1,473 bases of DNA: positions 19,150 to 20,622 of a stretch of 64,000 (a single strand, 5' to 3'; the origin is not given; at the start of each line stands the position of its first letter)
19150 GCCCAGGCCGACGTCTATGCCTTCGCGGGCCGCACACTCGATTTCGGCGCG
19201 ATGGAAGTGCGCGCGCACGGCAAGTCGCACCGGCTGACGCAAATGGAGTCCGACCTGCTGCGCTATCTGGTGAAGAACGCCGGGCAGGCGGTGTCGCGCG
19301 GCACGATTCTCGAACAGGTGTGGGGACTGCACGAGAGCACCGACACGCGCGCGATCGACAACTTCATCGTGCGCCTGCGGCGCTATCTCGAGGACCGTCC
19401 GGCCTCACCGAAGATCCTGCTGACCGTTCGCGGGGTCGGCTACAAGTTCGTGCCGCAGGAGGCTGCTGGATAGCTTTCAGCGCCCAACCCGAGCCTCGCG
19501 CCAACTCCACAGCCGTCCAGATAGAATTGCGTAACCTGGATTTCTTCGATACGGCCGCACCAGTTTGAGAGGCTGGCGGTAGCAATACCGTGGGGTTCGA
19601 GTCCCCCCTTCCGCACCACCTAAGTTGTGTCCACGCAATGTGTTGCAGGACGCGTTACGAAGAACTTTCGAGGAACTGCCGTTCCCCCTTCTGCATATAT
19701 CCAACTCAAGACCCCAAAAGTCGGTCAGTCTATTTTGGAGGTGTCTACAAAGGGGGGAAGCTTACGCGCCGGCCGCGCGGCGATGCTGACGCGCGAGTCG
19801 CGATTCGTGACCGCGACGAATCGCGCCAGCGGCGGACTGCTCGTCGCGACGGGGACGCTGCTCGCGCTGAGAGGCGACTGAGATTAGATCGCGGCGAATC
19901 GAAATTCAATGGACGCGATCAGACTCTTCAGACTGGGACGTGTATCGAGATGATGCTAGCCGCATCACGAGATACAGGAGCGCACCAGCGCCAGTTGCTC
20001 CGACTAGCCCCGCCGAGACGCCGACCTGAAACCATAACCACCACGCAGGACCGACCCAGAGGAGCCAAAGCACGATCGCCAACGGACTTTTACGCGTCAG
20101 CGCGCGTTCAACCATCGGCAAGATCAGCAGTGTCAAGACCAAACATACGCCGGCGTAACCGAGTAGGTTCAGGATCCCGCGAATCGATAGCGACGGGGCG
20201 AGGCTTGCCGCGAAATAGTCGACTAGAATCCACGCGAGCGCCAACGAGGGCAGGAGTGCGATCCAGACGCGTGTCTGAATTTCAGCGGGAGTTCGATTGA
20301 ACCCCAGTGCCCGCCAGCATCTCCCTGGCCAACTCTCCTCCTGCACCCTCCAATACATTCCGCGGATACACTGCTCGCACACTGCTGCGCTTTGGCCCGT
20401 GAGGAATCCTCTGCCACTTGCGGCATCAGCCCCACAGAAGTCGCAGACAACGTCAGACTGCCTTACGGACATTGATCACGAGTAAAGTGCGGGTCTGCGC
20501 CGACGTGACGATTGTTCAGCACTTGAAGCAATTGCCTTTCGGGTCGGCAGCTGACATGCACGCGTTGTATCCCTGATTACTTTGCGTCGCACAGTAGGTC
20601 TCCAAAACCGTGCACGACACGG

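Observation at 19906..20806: Rhs tip is a 96-aa proline-linker / glycine-zipper TM / Cys-rich peptide, followed by a ClpX-zinc-finger 4-TM protein: candidate new membrane-acting toxin-immunity pair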

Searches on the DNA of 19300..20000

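Call 63: search_rna_families(source=window, start=19300, end=20000, threshold=evalue, max_evalue=1, show_alignments=1)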
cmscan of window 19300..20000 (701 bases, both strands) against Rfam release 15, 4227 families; matches with E-value up to 1: 0.
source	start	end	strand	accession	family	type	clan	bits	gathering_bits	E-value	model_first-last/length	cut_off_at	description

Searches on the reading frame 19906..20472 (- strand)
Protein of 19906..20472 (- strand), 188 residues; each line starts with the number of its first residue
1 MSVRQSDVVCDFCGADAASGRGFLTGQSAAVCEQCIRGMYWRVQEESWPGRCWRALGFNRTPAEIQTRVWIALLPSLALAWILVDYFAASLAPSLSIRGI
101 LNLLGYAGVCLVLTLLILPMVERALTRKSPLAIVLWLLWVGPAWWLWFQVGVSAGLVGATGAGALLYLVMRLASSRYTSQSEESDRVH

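Call 7: search_protein_families(library=pfam, proteins=[window:19906-20472:-], max_evalue=1)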
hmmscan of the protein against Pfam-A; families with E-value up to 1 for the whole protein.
window:19906-20472:- (188 aa): 1 family
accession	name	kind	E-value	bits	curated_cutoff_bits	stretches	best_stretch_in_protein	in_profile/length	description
PF06689.19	zf-C4_ClpX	-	0.00015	22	27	1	9-39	2-33/39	ClpX C4-type zinc finger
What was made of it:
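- On ClpX-type zinc-binding domain (PF06689): The window copy alone scores 22 bits, below the gathering score of 27 (call 7).
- Closest known: ClpX N-terminal zinc-binding domain. Different: The window copy alone scores below Pfam's gathering threshold (22 against 27 bits, call 7).
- Checked: The zf-C4_ClpX hit of the window protein alone is sub-threshold (22 bits against a gathering score of 27, E 1.5e-4, call 7).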

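Call 11: search_protein_families(library=ncbifam, proteins=[window:19906-20472:-], max_evalue=0.1)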
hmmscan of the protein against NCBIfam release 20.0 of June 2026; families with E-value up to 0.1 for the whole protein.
window:19906-20472:- (188 aa): 2 families
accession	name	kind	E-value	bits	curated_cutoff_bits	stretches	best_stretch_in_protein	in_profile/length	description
NF003745.1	PRK05342.1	equivalog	0.0059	15.5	359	1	5-47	3-45/418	ATP-dependent Clp protease ATP-binding subunit ClpX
TIGR00382.1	clpX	equivalog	0.07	12.1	370.75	1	5-46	6-47/414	ATP-dependent protease ATP-binding subunit ClpX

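Call 12: find_homologous_proteins(query=window:19906-20472:-, max_evalue=0.01)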
Query window:19906-20472:- (188 aa): 3 proteins with E <= 0.01 among 1675 candidates.
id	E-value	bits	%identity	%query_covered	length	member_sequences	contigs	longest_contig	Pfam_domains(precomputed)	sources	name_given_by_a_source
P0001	3.2e-119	414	100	100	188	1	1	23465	-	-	-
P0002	3.8e-88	312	78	100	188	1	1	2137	-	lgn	-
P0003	2.7e-46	176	47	95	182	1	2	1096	-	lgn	-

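Call 13: find_encoding_contigs(protein=P0002, flank=10000)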
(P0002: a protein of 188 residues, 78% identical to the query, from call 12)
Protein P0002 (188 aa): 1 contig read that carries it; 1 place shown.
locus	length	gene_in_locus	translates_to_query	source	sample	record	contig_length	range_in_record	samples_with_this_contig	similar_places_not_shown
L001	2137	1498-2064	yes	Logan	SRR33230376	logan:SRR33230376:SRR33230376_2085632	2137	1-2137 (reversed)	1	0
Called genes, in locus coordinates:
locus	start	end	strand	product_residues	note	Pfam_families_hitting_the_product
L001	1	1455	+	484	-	?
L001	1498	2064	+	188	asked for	-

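Call 14: find_encoding_contigs(protein=P0003, flank=10000)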
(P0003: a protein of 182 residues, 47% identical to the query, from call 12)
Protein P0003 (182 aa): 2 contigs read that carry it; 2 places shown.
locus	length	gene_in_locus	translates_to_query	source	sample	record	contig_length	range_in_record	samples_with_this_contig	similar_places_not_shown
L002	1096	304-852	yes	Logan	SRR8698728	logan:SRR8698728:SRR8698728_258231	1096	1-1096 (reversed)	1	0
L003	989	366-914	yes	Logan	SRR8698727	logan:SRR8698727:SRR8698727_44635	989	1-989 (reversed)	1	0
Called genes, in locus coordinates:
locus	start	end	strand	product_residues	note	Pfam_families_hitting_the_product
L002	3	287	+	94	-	?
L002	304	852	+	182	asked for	-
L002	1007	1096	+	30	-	?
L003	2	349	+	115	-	?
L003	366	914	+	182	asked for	-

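Call 25: find_related_loci(query=A2, collection=genome_contigs, flank=10000)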
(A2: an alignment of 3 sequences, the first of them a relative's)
Query A2 (188 aa) in genome_contigs; peptide patterns used: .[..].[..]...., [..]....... (x = any residue, [..] = any of these).
48 stretches matched a pattern, but none encodes a relative of the query by tblastn (E <= 1e-3).

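Call 26: find_related_loci(query=A2, collection=metagenome_contigs, flank=10000)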
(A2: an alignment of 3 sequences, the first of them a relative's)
Query A2 (188 aa) in metagenome_contigs; peptide patterns used: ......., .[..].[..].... (x = any residue, [..] = any of these).
78 stretches matched a pattern; 1 encode a relative of the query (tblastn E <= 1e-3); 1 distinct loci.
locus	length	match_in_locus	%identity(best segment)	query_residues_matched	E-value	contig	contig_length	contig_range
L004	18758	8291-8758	41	23-182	6e-29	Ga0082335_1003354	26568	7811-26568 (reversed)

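Call 31: find_encoding_contigs(protein=P0001, flank=10000)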
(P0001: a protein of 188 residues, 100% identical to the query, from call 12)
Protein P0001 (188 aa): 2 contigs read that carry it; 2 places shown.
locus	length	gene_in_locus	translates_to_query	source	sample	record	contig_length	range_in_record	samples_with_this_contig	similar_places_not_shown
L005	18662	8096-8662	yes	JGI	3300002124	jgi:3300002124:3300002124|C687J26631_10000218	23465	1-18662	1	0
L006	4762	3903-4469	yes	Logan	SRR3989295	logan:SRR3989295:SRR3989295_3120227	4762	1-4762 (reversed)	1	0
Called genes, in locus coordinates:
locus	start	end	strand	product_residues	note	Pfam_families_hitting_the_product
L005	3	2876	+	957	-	?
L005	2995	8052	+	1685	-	-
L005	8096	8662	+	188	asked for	-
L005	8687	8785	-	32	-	-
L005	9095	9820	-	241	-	PF00072:Response_reg, PF00486:Trans_reg_C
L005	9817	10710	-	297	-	PF00512:HisKA, PF02518:HATPase_c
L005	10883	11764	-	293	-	PF00487:FA_desaturase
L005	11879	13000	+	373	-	-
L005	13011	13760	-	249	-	PF03372:Exo_endo_phos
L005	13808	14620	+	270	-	PF00583:Acetyltransf_1 (weak)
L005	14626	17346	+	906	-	PF00246:Peptidase_M14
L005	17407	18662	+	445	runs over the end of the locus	PF01979:Amidohydro_1, PF07969:Amidohydro_3 (faint)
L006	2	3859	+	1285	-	?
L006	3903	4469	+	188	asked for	-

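Call 32: search_protein_families(library=pfam, proteins=[L004:6957-8030:+, L004:6876-7775:-, L004:5561-6382:-, L004:4678-5487:+, L004:2640-4997:-, L004:8974-9588:-, L004:10283-11368:-, L004:11365-13248:-, L004:650-1741:-], max_evalue=0.01)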
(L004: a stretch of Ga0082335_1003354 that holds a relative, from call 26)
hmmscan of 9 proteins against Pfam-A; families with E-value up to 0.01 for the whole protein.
L004:6957-8030:+ (357 aa): 0 families

L004:6876-7775:- (299 aa): 4 families
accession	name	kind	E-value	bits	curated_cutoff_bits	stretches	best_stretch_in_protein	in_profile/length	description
PF00665.32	rve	-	1.8e-26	92.8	32.6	1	130-229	2-101/102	Integrase core domain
PF13276.12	HTH_21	-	4.1e-16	59.4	28.1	1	48-104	2-59/60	HTH-like domain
PF13683.12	rve_3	-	2.9e-10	40.2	26.5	1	219-285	2-67/67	Integrase core domain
PF13333.12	rve_2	-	3.1e-05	24.5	22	1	237-290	1-53/56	Integrase core domain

L004:5561-6382:- (273 aa): 3 families
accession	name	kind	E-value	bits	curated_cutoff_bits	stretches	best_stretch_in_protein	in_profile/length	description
PF12833.13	HTH_18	-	5.7e-18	65.4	33.6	1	172-248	1-79/80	Helix-turn-helix domain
PF00165.29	HTH_AraC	-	7.3e-13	48.7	26.6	1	215-248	10-42/42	Bacterial regulatory helix-turn-helix proteins, AraC family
PF12840.13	HTH_20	-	0.0073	16.7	27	0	161-181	13-33/51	Helix-turn-helix domain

L004:4678-5487:+ (269 aa): 0 families

L004:2640-4997:- (785 aa): 3 families
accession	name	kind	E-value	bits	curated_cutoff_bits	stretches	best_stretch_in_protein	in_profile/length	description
PF20256.3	MoCoBD_2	-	2.5e-42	145.8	27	2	97-202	52-157/283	Molybdopterin cofactor-binding domain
PF02738.23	MoCoBD_1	-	2.7e-31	109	27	1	353-589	13-241/244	Molybdopterin cofactor-binding domain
PF08226.16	DUF1720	-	0.0061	17.3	21.4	0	6-50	21-74/75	Domain of unknown function (DUF1720)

L004:8974-9588:- (204 aa): 0 families

L004:10283-11368:- (361 aa): 2 families
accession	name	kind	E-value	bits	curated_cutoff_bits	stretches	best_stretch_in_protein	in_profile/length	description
PF13701.12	DDE_Tnp_1_4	-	7.7e-16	57.8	34.7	1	58-352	180-427/435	Transposase DDE domain group 1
PF01609.27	DDE_Tnp_1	-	4.3e-05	23.8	23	1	81-283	63-200/200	Transposase DDE domain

L004:11365-13248:- (627 aa): 5 families
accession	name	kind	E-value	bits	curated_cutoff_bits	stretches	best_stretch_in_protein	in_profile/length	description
PF00270.35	DEAD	-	4.2e-50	170.2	26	1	77-242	1-163/167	DEAD/DEAH box helicase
PF00271.37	Helicase_C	-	3.9e-32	111.2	23.5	1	284-392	2-110/110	Helicase conserved C-terminal domain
PF03880.21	DbpA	-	4.1e-25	88.1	25.6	1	551-622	1-72/72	DbpA RNA binding domain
PF25399.1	DeaD_dimer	-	1e-09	38.7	23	1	426-483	1-60/67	RNA helicase DeaD dimerization domain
PF04851.21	ResIII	-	0.00011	22.6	22.5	1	76-225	4-149/164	Type III restriction enzyme, res subunit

L004:650-1741:- (363 aa): 0 families

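Call 42: predict_structure(alignment_id=A2)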
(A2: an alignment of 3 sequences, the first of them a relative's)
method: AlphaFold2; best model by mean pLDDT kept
length: 188 residues; sequences in the alignment: 3
mean_pLDDT: 53.5   pTM: 0.34
mean pLDDT of the five models: 53.5, 50.1, 48.8, 46.7, 44.4
residues with pLDDT >= 90: 0; 70-90: 32; 50-70: 69; < 50: 87
segments of 3 or more residues with pLDDT < 50: 1-59, 142-147, 149-156, 175-188
pLDDT, mean of each block of 10 residues (from residue 1): 34 41 40 43 39 42 62 67 73 72 73 69 59 54 48 48 60 49 43
secondary structure, 60 per line:
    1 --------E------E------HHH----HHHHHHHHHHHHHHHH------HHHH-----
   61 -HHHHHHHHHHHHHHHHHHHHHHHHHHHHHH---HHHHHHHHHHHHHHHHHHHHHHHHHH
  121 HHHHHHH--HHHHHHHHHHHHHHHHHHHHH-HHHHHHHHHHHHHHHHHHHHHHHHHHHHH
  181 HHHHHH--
elements in order: H30-45 H52-55 H62-91 H95-127 H130-150 H152-186

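Call 50: search_solved_structures(query=A4, max_evalue=1, show_alignments=2)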
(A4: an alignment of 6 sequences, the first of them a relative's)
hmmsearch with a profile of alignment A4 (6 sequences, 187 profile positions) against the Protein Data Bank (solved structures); distinct sequences matched with E-value up to 1: 7.
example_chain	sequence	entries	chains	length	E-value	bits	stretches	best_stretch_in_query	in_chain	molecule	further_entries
2ds7_A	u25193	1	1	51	5.1e-08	36.4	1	8-46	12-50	ATP-dependent Clp protease ATP-binding subunit clpX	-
2ds5_A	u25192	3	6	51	6.4e-07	32.8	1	8-46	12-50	ATP-dependent Clp protease ATP-binding subunit clpX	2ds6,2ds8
1ovx_A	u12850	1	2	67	6.8e-07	32.7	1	8-46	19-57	ATP-dependent Clp protease ATP-binding subunit clpX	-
6sfw_O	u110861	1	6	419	1.8e-06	31.4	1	5-46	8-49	ATP-dependent Clp protease ATP-binding subunit ClpX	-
6vfs_E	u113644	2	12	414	1.1e-05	28.9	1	6-48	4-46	ATP-dependent Clp protease ATP-binding subunit ClpX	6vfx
8e91_A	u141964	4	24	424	1.2e-05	28.7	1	8-46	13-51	ATP-dependent Clp protease ATP-binding subunit ClpX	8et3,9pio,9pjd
9ndj_F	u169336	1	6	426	1.4e-05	28.4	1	8-47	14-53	ATP-dependent Clp protease ATP-binding subunit ClpX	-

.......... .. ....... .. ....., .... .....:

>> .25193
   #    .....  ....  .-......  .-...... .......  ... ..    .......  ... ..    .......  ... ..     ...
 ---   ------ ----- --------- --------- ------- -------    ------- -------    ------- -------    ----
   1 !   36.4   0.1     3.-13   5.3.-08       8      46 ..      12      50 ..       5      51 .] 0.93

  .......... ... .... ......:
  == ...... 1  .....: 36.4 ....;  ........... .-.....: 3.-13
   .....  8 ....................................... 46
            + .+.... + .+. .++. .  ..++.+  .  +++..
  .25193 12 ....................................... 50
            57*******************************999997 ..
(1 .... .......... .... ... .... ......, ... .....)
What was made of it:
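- On ClpX-type zinc-binding domain (PF06689): PDB 2ds7 is hit at E 5e-8 (call 50).
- Checked: The family profile hits the solved ClpX zinc-binding domains 2ds7, 2ds5 and 1ovx at E 5e-8 to 7e-7 (call 50).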

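Call 53: search_protein_families(library=pfam, alignment_id=A4, max_evalue=1)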
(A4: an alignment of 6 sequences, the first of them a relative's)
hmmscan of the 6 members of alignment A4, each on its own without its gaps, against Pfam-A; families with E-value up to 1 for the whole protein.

A. member 1, P0001 (188 aa): 1 family
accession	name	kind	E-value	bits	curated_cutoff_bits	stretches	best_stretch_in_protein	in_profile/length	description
PF06689.19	zf-C4_ClpX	-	0.00015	22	27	1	9-39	2-33/39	ClpX C4-type zinc finger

B. families by the number of members that match (of 6 scanned): 7 families
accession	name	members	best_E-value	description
PF06689.19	zf-C4_ClpX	6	5.8e-13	ClpX C4-type zinc finger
PF11992.13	TgpA_N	1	0.018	TgpA N-terminal domain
PF18912.6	DZR_2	1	0.027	Double zinc ribbon domain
PF05975.17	EcsB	1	0.036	Bacterial ABC transporter protein EcsB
PF19857.4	DUF6332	1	0.072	Family of unknown function (DUF6332)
PF05437.17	AzlD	1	0.11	Branched-chain amino acid transport protein (AzlD)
PF17100.10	NACHT_N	1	0.2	N-terminal domain of NWD NACHT-NTPase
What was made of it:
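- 19906..20472 (-): 188-aa candidate immunity protein: an N-terminal ClpX-type C4 zinc finger followed by four hydrophobic segments. PF06689 hits in 6 of 6 members (call 53).
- On ClpX-type zinc-binding domain (PF06689): PF06689 is hit by 6 of 6 members, best E 5.8e-13 (call 53).
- Closest known: ClpX N-terminal zinc-binding domain. Same: The profile match has E 5e-8 (call 50), and 6 of 6 family members hit PF06689 (call 53).
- Checked: All 6 family members hit PF06689 (best E 5.8e-13, call 53).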

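Call 85: find_related_loci(query=A4, collection=viral_contigs, flank=5000)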
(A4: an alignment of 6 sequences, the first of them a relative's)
Query A4 (188 aa) in viral_contigs; peptide patterns used: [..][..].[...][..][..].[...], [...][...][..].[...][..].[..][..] (x = any residue, [..] = any of these).
64 stretches matched a pattern, but none encodes a relative of the query by tblastn (E <= 1e-3).

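Call 87: search_dna_similar(query=window:19906-20472:-, collection=plasmids, mode=protein, max_evalue=0.001, max_rows=10)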
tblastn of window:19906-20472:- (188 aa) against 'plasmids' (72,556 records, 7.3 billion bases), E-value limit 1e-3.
No match.

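Call 93: search_protein_families(library=padloc, proteins=[window:19906-20472:-], max_evalue=0.1)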
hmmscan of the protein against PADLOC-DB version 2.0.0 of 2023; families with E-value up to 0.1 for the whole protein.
window:19906-20472:- (188 aa): 0 families
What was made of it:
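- Tried and rejected: PADLOC gave no hit (call 93).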
